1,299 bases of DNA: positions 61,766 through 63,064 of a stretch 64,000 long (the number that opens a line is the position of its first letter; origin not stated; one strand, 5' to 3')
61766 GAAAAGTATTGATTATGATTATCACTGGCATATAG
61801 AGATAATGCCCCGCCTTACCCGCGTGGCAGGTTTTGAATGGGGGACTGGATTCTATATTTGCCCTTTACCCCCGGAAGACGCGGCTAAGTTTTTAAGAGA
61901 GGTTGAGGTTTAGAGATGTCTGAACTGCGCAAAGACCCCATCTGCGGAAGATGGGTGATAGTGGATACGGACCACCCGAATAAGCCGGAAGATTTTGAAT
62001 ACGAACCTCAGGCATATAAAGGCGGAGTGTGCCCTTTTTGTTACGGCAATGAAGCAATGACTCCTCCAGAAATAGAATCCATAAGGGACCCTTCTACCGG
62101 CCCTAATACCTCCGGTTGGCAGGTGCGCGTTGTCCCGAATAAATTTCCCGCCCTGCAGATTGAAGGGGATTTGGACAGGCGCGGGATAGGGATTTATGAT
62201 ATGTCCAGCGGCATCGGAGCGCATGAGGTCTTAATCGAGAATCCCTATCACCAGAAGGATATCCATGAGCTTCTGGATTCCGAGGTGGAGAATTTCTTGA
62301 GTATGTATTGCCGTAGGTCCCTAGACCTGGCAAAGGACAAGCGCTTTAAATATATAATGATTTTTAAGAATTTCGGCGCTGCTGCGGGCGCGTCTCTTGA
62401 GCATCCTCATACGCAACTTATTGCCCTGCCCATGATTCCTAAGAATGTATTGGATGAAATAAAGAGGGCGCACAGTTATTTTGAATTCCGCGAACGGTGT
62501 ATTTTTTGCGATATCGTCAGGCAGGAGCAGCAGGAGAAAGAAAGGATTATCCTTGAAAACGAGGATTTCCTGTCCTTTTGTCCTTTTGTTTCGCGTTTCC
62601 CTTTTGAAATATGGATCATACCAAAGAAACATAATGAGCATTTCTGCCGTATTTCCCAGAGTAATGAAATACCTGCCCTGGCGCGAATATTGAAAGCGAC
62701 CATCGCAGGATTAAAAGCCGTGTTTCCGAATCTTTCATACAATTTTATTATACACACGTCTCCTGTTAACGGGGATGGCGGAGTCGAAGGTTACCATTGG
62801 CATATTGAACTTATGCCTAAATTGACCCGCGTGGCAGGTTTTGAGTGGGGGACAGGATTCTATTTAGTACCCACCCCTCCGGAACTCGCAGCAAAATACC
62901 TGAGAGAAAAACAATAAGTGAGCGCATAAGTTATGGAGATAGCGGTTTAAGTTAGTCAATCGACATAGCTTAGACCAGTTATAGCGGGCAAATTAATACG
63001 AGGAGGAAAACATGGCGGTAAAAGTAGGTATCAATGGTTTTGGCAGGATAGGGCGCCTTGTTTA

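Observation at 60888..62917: Tandem GalT-like paralogues; the first has Arg in place of the nucleophilic histidine (HxRxQ instead of HxHxQ)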

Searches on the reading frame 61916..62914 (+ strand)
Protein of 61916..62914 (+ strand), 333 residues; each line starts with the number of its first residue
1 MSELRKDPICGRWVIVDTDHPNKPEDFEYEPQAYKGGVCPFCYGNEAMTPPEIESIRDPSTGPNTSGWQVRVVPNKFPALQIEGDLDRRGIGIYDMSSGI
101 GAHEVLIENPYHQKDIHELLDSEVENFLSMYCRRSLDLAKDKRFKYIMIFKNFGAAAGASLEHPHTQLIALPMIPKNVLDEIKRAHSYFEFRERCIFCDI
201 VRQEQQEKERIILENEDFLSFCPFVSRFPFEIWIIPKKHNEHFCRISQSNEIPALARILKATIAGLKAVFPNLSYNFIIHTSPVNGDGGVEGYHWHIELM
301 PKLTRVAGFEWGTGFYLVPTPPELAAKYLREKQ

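Call 4: search_protein_families(library=pfam, proteins=[window:61916-62914:+], max_evalue=0.01)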
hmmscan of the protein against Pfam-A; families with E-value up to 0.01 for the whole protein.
window:61916-62914:+ (333 aa): 7 families
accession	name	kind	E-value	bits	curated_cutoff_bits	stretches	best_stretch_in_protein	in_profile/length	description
PF16268.10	DUF4921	-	3.9e-14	52.9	28.5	1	127-322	203-386/425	Domain of unknown function (DUF4921)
PF02744.22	GalP_UDP_tr_C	-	2.2e-12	47.5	29.2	1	183-299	3-119/165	Galactose-1-phosphate uridyl transferase, C-terminal domain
PF16285.10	DUF4931_N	-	6.4e-10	39.6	24.1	1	104-171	54-121/124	Domain of unknown function (DUF4931) N-terminal domain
PF01087.27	GalP_UDP_transf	-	2.7e-09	38.2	22.1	1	69-175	74-184/184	Galactose-1-phosphate uridyl transferase, N-terminal domain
PF01230.28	HIT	-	2.9e-08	34.7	21.5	1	206-297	3-92/98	HIT domain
PF19327.4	Ap4A_phos_N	-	0.001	19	23.1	1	148-177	137-166/177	Ap4A phosphorylase N-terminal domain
PF11969.13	DcpS_C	-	0.0083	17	24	0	194-283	1-90/114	Scavenger mRNA decapping enzyme C-term binding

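Call 5: search_protein_families(library=ncbifam, proteins=[window:61916-62914:+], max_evalue=0.01)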
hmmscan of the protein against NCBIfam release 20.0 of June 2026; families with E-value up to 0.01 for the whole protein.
window:61916-62914:+ (333 aa): 2 families
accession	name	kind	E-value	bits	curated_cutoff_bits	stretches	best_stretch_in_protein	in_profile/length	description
NF008724.0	PRK11720.1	equivalog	5.3e-38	131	448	1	4-308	12-308/348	UDP-glucose--hexose-1-phosphate uridylyltransferase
TIGR00209.1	galT_1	equivalog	1.5e-35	122.8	102.1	1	5-308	14-309/349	galactose-1-phosphate uridylyltransferase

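Call 7: search_solved_structures(query=window:61916-62914:+, show_alignments=3, max_evalue=0.01)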
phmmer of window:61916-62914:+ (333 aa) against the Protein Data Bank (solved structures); distinct sequences matched with E-value up to 0.01: 30.
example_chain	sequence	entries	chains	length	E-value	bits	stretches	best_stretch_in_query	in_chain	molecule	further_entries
1z84_A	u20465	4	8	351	1.3e-62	214.7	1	3-331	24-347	galactose-1-phosphate uridyl transferase-like protein | putative galactose-1-phosphate uridyl transferase | Probable galactose-1-phosphate uridyl transferase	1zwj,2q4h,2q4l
2h39_A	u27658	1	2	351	3.1e-61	210.2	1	3-331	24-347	Probable galactose-1-phosphate uridyl transferase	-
6k5z_A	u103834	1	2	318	2.1e-37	131.8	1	3-327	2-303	Galactose-1-phosphate uridylyltransferase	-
6k9z_A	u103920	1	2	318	3.6e-36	127.8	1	3-327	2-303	Galactose-1-phosphate uridylyltransferase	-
1hxp_A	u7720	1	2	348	1.7e-21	79.6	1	5-326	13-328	HEXOSE-1-PHOSPHATE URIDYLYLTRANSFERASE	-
1hxq_A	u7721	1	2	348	3e-21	78.7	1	5-326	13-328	HEXOSE-1-PHOSPHATE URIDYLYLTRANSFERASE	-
1gup_A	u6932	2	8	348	7.5e-20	74.1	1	5-326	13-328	GALACTOSE-1-PHOSPHATE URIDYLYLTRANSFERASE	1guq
5in3_B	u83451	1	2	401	1.1e-19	73.5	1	4-308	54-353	Galactose-1-phosphate uridylyltransferase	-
6gqd_A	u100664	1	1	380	1.3e-19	73.3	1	4-308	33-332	Galactose-1-phosphate uridylyltransferase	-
6d6j_A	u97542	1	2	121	2e-06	30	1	191-300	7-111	HIT family hydrolase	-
4qvu_A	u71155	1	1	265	0.00012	24.1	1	105-184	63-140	Uncharacterized protein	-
3oj7_A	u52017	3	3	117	0.00013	24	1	192-297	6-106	Putative histidine triad family protein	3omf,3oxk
5uvm_A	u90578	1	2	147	0.00041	22.3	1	181-259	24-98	Histidine triad (HIT) protein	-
3l7x_A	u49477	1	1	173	0.00058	21.9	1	194-304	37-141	Putative Hit-like protein involved in cell-cycle regulation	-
4egu_A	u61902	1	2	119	0.0011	21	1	192-300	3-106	histidine triad (HIT) protein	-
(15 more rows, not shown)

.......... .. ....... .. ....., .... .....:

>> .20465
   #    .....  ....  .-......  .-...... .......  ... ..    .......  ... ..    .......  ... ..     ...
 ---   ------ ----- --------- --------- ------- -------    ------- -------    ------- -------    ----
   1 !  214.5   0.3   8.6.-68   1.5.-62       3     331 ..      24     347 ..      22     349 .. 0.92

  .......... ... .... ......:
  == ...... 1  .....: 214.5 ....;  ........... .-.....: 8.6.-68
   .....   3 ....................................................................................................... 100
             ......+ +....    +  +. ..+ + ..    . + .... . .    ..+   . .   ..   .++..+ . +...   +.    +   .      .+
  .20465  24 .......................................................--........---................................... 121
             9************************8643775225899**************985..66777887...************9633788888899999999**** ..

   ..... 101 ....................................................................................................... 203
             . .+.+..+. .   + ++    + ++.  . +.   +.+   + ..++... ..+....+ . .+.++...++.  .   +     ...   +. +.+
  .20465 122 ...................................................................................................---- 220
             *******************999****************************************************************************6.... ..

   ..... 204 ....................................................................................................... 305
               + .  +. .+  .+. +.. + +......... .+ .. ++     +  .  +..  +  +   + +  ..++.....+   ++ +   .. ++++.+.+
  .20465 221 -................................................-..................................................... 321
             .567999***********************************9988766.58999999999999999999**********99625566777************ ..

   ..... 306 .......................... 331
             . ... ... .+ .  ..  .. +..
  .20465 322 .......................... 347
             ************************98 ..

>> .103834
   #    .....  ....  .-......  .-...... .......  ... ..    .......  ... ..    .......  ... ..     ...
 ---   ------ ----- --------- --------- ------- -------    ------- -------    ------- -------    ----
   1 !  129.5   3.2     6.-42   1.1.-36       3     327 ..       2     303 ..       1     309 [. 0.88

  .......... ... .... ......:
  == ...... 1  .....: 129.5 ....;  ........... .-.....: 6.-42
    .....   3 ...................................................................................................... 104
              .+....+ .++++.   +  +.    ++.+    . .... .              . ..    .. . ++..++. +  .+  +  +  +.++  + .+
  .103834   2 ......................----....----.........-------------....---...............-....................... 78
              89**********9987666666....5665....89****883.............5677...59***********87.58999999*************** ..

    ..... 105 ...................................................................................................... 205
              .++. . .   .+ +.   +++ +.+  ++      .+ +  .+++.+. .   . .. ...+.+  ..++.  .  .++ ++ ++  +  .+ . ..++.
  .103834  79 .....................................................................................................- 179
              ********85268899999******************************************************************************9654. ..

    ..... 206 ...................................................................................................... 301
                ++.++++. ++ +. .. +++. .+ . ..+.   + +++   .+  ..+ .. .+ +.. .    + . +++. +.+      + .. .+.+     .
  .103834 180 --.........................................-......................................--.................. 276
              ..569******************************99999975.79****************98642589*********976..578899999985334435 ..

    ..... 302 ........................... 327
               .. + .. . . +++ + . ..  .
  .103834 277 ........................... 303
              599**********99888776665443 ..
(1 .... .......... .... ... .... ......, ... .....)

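Call 38: search_solved_structures(query=window:61916-62914:+, show_alignments=5, max_evalue=1e-18)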
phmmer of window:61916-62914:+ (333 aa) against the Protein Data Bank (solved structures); distinct sequences matched with E-value up to 1e-18: 9.
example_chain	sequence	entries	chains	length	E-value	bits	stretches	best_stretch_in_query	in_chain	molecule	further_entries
1z84_A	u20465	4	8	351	1.3e-62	214.7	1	3-331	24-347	galactose-1-phosphate uridyl transferase-like protein | putative galactose-1-phosphate uridyl transferase | Probable galactose-1-phosphate uridyl transferase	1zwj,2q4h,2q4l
2h39_A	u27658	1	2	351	3.1e-61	210.2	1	3-331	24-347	Probable galactose-1-phosphate uridyl transferase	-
6k5z_A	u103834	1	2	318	2.1e-37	131.8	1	3-327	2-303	Galactose-1-phosphate uridylyltransferase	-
6k9z_A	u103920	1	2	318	3.6e-36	127.8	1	3-327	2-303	Galactose-1-phosphate uridylyltransferase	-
1hxp_A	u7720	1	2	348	1.7e-21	79.6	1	5-326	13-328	HEXOSE-1-PHOSPHATE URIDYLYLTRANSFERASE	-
1hxq_A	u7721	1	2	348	3e-21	78.7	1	5-326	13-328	HEXOSE-1-PHOSPHATE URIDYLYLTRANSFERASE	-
1gup_A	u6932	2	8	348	7.5e-20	74.1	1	5-326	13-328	GALACTOSE-1-PHOSPHATE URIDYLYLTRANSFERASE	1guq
5in3_B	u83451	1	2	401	1.1e-19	73.5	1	4-308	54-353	Galactose-1-phosphate uridylyltransferase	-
6gqd_A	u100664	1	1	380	1.3e-19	73.3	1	4-308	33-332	Galactose-1-phosphate uridylyltransferase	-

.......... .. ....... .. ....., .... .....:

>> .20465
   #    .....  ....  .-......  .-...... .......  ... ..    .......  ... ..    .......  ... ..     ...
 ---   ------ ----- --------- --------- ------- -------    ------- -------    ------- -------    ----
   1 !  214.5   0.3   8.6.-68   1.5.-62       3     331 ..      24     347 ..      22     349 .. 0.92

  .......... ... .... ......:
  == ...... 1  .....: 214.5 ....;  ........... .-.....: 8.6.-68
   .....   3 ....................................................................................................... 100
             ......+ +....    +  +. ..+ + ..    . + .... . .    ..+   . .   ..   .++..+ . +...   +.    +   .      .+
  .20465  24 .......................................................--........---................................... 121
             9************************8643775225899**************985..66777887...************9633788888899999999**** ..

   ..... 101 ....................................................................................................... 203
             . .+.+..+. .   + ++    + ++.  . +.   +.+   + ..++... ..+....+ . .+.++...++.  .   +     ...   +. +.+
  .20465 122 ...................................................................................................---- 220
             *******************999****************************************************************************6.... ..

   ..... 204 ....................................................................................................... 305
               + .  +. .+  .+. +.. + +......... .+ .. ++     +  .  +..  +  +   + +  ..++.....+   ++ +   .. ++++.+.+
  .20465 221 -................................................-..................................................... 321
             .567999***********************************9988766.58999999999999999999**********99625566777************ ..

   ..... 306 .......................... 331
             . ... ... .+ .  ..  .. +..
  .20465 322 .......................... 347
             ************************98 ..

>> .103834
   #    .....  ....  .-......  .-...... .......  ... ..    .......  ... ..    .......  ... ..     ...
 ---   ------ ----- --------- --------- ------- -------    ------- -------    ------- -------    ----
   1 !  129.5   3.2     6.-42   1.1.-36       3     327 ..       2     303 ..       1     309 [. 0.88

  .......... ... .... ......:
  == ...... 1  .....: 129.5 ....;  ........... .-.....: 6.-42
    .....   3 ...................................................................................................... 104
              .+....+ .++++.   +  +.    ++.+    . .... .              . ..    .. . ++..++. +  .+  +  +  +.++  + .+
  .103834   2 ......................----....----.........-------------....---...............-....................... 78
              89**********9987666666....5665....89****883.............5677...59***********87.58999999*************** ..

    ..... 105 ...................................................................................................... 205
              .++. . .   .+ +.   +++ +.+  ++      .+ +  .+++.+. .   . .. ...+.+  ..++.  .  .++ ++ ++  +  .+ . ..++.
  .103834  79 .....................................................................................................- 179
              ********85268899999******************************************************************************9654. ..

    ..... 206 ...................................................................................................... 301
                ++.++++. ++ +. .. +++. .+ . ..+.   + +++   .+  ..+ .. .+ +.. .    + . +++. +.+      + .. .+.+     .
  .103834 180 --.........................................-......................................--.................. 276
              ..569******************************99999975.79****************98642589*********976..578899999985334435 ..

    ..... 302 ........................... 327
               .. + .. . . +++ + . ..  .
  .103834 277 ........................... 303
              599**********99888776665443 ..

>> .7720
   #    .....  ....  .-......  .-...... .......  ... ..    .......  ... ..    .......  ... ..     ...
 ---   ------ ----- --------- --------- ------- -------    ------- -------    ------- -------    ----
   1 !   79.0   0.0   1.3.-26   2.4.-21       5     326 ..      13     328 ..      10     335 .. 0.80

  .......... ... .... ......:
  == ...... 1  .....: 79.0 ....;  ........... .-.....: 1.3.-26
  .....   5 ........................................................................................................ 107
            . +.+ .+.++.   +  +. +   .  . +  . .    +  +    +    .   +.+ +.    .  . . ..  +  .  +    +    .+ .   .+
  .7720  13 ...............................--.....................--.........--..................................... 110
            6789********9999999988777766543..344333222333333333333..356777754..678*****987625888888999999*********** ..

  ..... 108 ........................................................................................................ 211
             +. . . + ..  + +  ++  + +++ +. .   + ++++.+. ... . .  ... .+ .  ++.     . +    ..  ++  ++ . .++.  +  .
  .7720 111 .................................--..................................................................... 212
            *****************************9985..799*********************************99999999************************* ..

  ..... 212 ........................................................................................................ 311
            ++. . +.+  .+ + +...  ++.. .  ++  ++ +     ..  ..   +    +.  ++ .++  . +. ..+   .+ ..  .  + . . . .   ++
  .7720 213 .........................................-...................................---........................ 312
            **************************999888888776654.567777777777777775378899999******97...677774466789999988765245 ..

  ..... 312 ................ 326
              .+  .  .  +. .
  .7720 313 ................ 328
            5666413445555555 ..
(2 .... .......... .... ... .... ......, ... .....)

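Call 75: find_related_loci(query=window:61916-62914:+, collection=metagenome_contigs, flank=2500)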
Query window:61916-62914:+ (333 aa) in metagenome_contigs; peptide patterns used: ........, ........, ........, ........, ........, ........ (x = any residue, [..] = any of these).
599 stretches matched a pattern (row limit reached: there are more); 441 encode a relative of the query (tblastn E <= 1e-3); the best 80 are kept; 80 distinct loci.
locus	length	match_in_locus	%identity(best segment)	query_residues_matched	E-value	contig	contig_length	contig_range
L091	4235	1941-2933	83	1-332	0e+0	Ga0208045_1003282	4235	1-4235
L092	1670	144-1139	82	1-333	0e+0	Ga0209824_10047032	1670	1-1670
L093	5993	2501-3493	81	1-332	0e+0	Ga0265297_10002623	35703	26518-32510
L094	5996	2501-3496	80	1-333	0e+0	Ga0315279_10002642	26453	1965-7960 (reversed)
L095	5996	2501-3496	81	1-333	0e+0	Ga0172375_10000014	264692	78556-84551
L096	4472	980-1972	81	1-332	0e+0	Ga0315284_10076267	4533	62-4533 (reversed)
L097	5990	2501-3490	79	1-331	0e+0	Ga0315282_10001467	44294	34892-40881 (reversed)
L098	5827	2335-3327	80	1-332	0e+0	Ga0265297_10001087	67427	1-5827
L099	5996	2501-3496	80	1-333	0e+0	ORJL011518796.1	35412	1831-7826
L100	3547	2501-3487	79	1-330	0e+0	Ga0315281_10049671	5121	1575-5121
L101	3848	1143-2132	78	1-331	0e+0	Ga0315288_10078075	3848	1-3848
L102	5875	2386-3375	77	1-331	0e+0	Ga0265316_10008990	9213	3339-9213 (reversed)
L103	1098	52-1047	77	1-333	0e+0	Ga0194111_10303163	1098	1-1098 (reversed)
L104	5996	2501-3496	77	1-331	0e+0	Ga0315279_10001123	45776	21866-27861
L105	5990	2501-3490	77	1-331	0e+0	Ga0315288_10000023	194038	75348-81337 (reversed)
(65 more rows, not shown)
